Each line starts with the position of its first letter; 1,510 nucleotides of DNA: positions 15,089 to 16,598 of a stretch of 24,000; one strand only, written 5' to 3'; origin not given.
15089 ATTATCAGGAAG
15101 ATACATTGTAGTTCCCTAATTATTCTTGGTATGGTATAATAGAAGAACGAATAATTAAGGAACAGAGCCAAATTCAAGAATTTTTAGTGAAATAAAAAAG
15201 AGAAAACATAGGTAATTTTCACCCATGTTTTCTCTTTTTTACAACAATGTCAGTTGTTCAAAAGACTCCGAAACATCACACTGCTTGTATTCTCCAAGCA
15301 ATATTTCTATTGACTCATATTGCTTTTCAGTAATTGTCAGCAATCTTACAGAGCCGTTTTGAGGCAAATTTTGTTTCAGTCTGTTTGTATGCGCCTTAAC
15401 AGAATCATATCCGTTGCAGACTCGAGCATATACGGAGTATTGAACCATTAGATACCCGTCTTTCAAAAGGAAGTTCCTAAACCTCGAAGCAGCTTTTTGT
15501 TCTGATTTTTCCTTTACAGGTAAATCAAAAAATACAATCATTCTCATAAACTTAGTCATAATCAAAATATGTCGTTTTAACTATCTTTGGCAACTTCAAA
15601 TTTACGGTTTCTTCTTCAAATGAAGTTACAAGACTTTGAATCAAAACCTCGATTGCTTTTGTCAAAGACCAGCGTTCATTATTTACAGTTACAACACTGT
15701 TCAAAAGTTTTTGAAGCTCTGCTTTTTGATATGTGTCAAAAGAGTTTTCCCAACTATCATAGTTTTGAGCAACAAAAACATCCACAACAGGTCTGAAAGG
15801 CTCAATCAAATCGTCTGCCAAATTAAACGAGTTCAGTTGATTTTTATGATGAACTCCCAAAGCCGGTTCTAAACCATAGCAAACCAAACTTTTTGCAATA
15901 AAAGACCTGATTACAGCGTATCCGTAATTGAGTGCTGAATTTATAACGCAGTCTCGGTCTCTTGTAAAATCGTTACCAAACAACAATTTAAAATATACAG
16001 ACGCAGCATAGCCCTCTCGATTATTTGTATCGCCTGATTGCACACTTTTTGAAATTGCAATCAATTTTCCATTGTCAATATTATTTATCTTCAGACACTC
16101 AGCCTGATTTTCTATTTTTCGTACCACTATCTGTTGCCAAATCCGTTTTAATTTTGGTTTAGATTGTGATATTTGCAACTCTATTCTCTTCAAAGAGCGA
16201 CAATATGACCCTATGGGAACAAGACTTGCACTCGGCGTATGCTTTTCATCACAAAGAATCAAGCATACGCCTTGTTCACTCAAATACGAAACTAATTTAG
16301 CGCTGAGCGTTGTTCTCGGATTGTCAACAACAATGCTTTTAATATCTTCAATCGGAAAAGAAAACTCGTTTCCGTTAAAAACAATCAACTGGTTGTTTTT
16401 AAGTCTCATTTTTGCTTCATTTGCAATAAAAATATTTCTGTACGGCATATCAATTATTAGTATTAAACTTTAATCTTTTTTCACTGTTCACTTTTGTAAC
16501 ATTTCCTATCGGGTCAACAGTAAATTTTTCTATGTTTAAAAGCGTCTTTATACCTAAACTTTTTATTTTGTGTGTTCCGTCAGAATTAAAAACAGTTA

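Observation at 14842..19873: Complete, compact type II-C CRISPR-Cas9 locus with all RNA and protein parts identifiable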

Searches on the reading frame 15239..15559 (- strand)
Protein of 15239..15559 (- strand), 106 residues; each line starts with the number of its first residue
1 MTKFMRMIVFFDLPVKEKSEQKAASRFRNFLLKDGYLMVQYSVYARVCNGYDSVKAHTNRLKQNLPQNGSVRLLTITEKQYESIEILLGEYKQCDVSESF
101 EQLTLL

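Call 11: search_protein_families(library=ncbifam, proteins=[window:15239-15559:-])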
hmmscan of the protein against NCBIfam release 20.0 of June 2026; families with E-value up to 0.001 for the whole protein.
window:15239-15559:- (106 aa): 1 family
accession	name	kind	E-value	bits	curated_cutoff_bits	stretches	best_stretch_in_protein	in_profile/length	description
TIGR01573.1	cas2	equivalog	4.3e-25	87.8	24.5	1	5-93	1-87/96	CRISPR-associated endonuclease Cas2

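Call 12: search_protein_families(library=pfam, proteins=[window:15239-15559:-])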
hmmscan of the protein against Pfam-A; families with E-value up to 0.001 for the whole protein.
window:15239-15559:- (106 aa): 1 family
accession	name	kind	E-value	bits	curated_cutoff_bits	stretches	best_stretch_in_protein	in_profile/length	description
PF09827.14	CRISPR_Cas2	-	2.7e-18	66.4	23.8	1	5-83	1-73/74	CRISPR associated protein Cas2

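Call 48: search_protein_families(library=padloc, proteins=[window:15239-15559:-], max_evalue=0.01)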
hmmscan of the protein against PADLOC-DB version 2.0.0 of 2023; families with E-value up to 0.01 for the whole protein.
window:15239-15559:- (106 aa): 14 families
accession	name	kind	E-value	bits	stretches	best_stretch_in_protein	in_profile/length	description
PDLC02068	Cas2_II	-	1.8e-45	152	1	1-105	18-118/137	-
PDLC01459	Cas2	-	9.8e-43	143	1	2-98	3-99/105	"CAS-I,CAS-II,CAS-III,CAS-IV,CAS-V,CAS-VI; acquisition_2"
PDLC02069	Cas2_II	-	1.5e-35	120.4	1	5-97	1-93/130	-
PDLC02072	Cas2_II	-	2e-30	102.9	1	3-71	4-72/72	-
PDLC01591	Cas2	-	2.7e-28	96.4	1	5-102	1-97/101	"CAS-I,CAS-II,CAS-III,CAS-IV,CAS-V,CAS-VI; acquisition_2"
PDLC00935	Cas2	-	1.2e-25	87.8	1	5-93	1-87/96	CRISPR-associated endonuclease Cas2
PDLC01251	Cas2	-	6.5e-24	82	1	5-92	1-80/84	"CAS-I,CAS-II,CAS-III,CAS-IV,CAS-V,CAS-VI; acquisition_2"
PDLC02071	Cas2_II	-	1.9e-21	73.9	1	11-101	2-92/97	-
PDLC02073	Cas2_II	-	2e-19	67.8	1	2-46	3-47/49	-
PDLC01649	Cas2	-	7.2e-18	62.7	1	5-81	1-70/70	"CAS-I,CAS-II,CAS-III,CAS-IV,CAS-V,CAS-VI; acquisition_2"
PDLC01748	Cas2_IIIa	-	6.5e-08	31.1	1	5-86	1-73/88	-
PDLC01338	Cas2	-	0.00013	20.5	1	7-87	1-72/76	"CAS-I,CAS-II,CAS-III,CAS-IV,CAS-V,CAS-VI; acquisition_2"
PDLC01525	Cas2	-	0.00022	19.9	1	5-91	1-81/90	"CAS-I,CAS-II,CAS-III,CAS-IV,CAS-V,CAS-VI; acquisition_2"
PDLC01443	Cas2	-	0.00032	19.1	1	5-87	1-75/86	"CAS-I,CAS-II,CAS-III,CAS-IV,CAS-V,CAS-VI; acquisition_2"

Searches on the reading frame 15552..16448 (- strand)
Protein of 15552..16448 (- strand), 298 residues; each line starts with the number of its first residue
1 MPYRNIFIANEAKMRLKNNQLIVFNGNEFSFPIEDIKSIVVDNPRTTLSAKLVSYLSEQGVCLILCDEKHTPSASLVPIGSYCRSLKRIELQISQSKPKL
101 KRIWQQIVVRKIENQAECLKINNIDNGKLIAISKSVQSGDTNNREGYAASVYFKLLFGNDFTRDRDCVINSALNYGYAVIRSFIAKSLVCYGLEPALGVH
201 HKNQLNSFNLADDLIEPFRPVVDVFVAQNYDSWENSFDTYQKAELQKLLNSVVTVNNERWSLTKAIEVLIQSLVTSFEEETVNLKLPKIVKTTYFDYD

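Call 11: search_protein_families(library=ncbifam, proteins=[window:15552-16448:-])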
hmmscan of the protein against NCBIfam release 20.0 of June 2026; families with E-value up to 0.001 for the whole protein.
window:15552-16448:- (298 aa): 9 families
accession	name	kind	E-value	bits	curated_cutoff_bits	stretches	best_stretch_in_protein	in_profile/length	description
TIGR03639.1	cas1_NMENI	exception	6e-88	294.8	120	1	3-274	1-278/278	type II CRISPR-associated endonuclease Cas1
TIGR00287.1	cas1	equivalog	3.4e-27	95.4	71.7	1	13-280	10-322/327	CRISPR-associated endonuclease Cas1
TIGR04093.1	cas1_CYANO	exception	4.7e-17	61.9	385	1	11-228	8-254/334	type I-D CRISPR-associated endonuclease Cas1d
TIGR04329.1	cas1_PREFRAN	exception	2.8e-14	52.9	300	1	6-232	10-252/317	type V CRISPR-associated endonuclease Cas1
NF049935.1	cas4g_cas1g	exception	2.7e-13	49.2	560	1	10-223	222-461/546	CRISPR-associated endonuclease Cas4g/Cas1g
TIGR03640.1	cas1_DVULG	exception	7.8e-12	45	385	1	11-222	12-253/340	type I-C CRISPR-associated endonuclease Cas1c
TIGR03641.1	cas1_HMARI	exception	1e-11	44.7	304.1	1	5-222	2-237/324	type I-B CRISPR-associated endonuclease Cas1b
TIGR03983.1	cas1_MYXAN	equivalog_domain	9.2e-08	31.4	358.05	1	168-234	205-274/347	type I-MYXAN CRISPR-associated endonuclease Cas1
TIGR03638.1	cas1_ECOLI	exception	0.00028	20.2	215.6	0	166-209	169-212/269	type I-E CRISPR-associated endonuclease Cas1e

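Call 12: search_protein_families(library=pfam, proteins=[window:15552-16448:-])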
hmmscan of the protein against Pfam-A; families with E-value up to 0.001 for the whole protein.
window:15552-16448:- (298 aa): 1 family
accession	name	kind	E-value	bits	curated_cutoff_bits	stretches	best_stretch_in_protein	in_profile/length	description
PF01867.21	Cas_Cas1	-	8.3e-28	97.8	22.3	1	10-230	6-250/283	CRISPR associated protein Cas1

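Call 48: search_protein_families(library=padloc, proteins=[window:15552-16448:-], max_evalue=0.01)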
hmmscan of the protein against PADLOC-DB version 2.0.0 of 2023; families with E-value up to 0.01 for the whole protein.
window:15552-16448:- (298 aa): 28 families (the best 25 are shown)
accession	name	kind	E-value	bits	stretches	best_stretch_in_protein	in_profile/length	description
PDLC02061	Cas1_II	-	6.9e-106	352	1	1-289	30-304/335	-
PDLC01333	Cas1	-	7.5e-89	295.7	1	3-273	1-270/270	"CAS-I,CAS-II,CAS-III,CAS-IV,CAS-V,CAS-VI; acquisition_1"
PDLC00926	Cas1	-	1.6e-88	294.8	1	3-274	1-278/278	"CRISPR-associated endonuclease Cas1, subtype II/NMENI"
PDLC01741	Cas1_IIIa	-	9e-74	246.4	1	23-291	25-298/301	-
PDLC01449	Cas1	-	3.5e-52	175.4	1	4-280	2-283/285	"CAS-I,CAS-II,CAS-III,CAS-IV,CAS-V,CAS-VI; acquisition_1"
PDLC01248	Cas1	-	1.1e-45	154.4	1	4-277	1-287/289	"CAS-I,CAS-II,CAS-III,CAS-IV,CAS-V,CAS-VI; acquisition_1"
PDLC00928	Cas1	-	3.3e-37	126.2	1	6-226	3-245/315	Cas1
PDLC01608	Cas1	-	2e-28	97.6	1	10-228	6-241/276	"CAS-I,CAS-II,CAS-III,CAS-IV,CAS-V,CAS-VI; acquisition_1"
PDLC00927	Cas1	-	9.1e-28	95.4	1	13-280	10-322/327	CRISPR-associated endonuclease Cas1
PDLC01249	Cas1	-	5.6e-26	89.6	1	8-228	3-234/246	"CAS-I,CAS-II,CAS-III,CAS-IV,CAS-V,CAS-VI; acquisition_1"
PDLC02062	Cas1_II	-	2.6e-21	74.3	1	14-278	13-305/317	-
PDLC02025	Cas1d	-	3.1e-21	74.2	1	9-228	8-240/316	-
PDLC02064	Cas1a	-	2.9e-20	71.1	1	12-251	11-227/277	-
PDLC02063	Cas1_IIIb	-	1.5e-19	68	1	24-226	333-546/617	-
PDLC01747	Cas1g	-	5.8e-19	66.1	1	10-226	205-441/523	-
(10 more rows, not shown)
